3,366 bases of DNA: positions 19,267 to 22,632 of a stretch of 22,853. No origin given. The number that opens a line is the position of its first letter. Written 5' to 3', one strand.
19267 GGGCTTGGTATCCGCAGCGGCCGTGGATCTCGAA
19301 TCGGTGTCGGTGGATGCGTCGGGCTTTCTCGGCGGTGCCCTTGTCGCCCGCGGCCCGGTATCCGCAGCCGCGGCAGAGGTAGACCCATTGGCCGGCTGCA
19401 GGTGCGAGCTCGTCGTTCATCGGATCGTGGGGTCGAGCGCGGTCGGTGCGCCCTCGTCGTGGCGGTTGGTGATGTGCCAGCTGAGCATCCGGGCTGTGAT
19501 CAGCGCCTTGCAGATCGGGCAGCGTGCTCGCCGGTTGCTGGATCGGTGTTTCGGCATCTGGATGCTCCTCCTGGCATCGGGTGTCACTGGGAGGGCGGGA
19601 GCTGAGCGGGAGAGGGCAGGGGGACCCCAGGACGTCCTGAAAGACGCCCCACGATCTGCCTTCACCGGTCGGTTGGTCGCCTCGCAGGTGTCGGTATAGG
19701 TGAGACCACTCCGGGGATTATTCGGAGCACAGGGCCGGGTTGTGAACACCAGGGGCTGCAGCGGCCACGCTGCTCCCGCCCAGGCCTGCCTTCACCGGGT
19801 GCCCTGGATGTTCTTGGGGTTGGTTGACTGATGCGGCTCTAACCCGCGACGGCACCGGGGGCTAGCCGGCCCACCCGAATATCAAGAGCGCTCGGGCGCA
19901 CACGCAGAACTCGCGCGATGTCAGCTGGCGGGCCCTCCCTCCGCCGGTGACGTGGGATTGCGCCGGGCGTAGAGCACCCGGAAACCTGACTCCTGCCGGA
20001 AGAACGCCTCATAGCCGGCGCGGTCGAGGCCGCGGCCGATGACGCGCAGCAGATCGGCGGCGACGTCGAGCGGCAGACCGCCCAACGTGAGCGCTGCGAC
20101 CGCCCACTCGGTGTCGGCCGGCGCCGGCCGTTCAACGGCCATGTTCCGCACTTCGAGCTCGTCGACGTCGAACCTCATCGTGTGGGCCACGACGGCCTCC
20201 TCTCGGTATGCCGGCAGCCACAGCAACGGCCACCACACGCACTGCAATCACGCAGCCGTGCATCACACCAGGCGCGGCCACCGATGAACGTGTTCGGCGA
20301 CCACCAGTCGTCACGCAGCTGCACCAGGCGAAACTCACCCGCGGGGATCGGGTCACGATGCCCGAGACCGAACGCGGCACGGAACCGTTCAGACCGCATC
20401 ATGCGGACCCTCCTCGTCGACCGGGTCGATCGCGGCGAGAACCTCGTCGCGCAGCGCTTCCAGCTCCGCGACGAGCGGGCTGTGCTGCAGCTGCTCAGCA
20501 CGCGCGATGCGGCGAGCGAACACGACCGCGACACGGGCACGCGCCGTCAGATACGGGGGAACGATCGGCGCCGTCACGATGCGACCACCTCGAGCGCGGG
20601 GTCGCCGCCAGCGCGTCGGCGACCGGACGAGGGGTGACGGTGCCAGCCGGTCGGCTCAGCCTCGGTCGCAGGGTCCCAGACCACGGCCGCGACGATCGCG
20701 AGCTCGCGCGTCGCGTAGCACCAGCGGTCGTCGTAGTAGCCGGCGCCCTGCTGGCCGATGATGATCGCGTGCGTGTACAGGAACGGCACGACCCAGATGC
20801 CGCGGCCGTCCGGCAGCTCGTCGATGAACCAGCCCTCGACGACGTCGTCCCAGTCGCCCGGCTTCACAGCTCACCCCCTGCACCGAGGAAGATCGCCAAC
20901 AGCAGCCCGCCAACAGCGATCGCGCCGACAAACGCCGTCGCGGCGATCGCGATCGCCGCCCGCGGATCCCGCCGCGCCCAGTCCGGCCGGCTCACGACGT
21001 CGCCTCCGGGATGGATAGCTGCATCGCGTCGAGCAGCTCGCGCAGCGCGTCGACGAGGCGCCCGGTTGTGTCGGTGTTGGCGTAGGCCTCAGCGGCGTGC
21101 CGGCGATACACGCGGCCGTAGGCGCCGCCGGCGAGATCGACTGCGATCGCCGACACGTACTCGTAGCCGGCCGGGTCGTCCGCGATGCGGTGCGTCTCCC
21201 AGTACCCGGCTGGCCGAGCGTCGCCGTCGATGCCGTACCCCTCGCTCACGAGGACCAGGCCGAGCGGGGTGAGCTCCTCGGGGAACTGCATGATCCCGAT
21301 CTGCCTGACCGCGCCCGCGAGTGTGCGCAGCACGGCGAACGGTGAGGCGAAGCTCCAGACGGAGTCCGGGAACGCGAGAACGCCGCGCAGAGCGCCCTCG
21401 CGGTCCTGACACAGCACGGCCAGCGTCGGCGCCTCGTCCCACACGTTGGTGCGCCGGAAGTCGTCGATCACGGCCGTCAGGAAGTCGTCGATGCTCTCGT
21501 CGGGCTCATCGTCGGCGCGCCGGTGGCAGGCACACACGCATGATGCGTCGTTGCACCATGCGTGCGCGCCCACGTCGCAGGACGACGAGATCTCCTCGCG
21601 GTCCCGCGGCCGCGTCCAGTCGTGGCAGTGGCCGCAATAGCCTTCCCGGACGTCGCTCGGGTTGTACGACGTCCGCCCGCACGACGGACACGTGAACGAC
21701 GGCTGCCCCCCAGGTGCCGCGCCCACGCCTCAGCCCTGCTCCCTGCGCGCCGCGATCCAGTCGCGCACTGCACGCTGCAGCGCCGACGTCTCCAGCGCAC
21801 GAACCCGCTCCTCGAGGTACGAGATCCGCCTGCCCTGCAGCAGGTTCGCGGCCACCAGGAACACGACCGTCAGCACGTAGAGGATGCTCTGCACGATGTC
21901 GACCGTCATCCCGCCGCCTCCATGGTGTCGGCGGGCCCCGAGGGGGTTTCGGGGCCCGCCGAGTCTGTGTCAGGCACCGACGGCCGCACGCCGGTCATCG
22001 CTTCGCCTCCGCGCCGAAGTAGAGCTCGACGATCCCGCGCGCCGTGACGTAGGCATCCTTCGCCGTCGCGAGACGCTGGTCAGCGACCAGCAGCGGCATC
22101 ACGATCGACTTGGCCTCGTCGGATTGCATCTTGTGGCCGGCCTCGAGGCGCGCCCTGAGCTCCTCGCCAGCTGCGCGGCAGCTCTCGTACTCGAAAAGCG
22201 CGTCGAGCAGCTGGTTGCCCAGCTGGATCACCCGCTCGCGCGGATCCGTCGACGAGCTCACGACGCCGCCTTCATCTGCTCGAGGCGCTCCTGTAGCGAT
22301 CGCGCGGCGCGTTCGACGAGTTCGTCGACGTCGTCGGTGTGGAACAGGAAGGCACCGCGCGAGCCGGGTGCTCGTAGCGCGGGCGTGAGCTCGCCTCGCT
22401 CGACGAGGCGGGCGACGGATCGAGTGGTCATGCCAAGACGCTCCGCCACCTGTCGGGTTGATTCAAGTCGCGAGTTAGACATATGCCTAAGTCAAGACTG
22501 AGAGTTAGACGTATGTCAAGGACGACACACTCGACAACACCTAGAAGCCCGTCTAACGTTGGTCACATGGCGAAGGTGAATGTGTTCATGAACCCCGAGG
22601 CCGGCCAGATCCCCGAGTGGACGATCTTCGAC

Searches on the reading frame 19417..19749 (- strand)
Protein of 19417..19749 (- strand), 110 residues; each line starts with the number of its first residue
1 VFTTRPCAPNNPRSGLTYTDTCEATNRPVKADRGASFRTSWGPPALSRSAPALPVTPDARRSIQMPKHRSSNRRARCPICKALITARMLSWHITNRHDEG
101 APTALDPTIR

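Call 77: search_protein_families(library=pfam, proteins=[window:19417-19749:-], max_evalue=0.01)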
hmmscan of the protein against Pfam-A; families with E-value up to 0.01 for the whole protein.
window:19417-19749:- (110 aa): 2 families
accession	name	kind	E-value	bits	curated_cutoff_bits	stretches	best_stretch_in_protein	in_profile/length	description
PF05605.18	zf-Di19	-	0.0003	21.4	27.5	1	67-97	24-53/54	Drought induced 19 protein (Di19), zinc-binding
PF09237.17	GAGA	-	0.0096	16.5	20.2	0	66-97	15-48/54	GAGA factor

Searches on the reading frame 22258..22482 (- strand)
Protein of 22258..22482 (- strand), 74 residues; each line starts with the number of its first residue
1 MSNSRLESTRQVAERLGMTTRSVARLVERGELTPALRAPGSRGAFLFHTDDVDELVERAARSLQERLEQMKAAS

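Call 77: search_protein_families(library=pfam, proteins=[window:22258-22482:-], max_evalue=0.01)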
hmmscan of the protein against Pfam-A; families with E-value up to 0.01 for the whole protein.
window:22258-22482:- (74 aa): 5 families
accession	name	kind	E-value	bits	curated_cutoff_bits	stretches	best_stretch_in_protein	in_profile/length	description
PF12728.13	HTH_17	-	2.5e-07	31.3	27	1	8-58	3-49/51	Helix-turn-helix domain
PF13338.12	AbiEi_4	-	0.0004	20.9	25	1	8-33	15-39/49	Transcriptional regulator, AbiEi antitoxin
PF13411.12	MerR_1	-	0.0021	18.6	21.6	1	9-55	3-46/69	MerR HTH family regulatory protein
PF13551.12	HTH_29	-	0.0034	17.9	28.1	0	7-29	12-35/64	Winged helix-turn helix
PF13384.12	HTH_23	-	0.0064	16.7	24.6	0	7-29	18-40/50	Homeodomain-like domain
